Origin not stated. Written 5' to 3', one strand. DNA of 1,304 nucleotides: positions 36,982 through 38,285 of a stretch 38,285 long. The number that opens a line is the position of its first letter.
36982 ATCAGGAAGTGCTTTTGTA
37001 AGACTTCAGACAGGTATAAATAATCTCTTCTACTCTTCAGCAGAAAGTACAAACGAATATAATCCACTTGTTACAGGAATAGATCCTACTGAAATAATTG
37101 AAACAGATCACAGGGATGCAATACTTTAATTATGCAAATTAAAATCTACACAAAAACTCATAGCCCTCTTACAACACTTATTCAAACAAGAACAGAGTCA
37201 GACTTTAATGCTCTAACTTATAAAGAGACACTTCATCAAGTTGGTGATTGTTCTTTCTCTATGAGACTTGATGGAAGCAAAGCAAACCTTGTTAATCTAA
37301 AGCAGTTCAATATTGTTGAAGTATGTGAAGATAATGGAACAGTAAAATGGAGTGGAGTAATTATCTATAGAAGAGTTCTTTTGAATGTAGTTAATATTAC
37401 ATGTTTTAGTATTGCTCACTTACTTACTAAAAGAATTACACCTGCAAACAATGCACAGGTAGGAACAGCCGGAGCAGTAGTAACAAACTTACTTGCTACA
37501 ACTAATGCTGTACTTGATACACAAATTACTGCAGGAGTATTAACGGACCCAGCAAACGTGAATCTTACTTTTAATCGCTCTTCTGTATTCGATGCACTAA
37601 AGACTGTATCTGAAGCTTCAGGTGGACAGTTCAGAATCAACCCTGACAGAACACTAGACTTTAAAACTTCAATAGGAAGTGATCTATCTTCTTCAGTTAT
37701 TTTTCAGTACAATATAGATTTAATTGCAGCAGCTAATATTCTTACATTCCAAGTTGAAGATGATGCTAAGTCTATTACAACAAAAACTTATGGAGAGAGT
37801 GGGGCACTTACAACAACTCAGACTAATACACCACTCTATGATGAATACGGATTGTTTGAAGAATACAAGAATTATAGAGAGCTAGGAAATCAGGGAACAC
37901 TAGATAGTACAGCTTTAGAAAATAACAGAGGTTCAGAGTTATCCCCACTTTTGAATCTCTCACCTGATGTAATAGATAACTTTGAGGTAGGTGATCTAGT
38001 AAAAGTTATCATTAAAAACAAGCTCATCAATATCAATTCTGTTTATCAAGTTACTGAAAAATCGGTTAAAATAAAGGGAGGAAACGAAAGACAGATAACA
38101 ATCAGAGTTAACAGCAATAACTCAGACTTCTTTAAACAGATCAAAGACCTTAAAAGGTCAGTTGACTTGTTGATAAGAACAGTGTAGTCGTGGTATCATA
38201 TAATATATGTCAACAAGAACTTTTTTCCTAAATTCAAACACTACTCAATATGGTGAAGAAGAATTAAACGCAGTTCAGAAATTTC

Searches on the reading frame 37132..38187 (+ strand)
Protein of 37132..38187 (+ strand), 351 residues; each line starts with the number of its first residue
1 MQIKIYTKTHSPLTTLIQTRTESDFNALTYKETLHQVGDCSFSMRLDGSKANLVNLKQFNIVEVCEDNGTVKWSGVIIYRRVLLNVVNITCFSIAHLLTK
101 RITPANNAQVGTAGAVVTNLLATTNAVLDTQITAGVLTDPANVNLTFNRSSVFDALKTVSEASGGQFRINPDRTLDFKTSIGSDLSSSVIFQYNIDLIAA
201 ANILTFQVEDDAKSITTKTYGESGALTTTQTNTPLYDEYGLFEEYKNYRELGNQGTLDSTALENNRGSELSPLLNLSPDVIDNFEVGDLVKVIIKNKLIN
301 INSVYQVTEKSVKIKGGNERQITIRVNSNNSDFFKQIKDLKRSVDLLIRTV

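Call 22: search_protein_families(library=phrogs, proteins=[window:37132-38187:+], max_evalue=0.001)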
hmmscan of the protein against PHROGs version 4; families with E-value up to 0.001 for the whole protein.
window:37132-38187:+ (351 aa): 0 families

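Call 91: search_protein_families(library=pfam, proteins=[window:37132-38187:+], max_evalue=0.01)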
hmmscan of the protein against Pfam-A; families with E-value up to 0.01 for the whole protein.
window:37132-38187:+ (351 aa): 1 family
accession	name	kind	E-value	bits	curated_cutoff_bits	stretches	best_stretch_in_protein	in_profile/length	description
PF06605.17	Prophage_tail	-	2e-06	28.1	31.3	1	119-302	26-216/250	Prophage endopeptidase tail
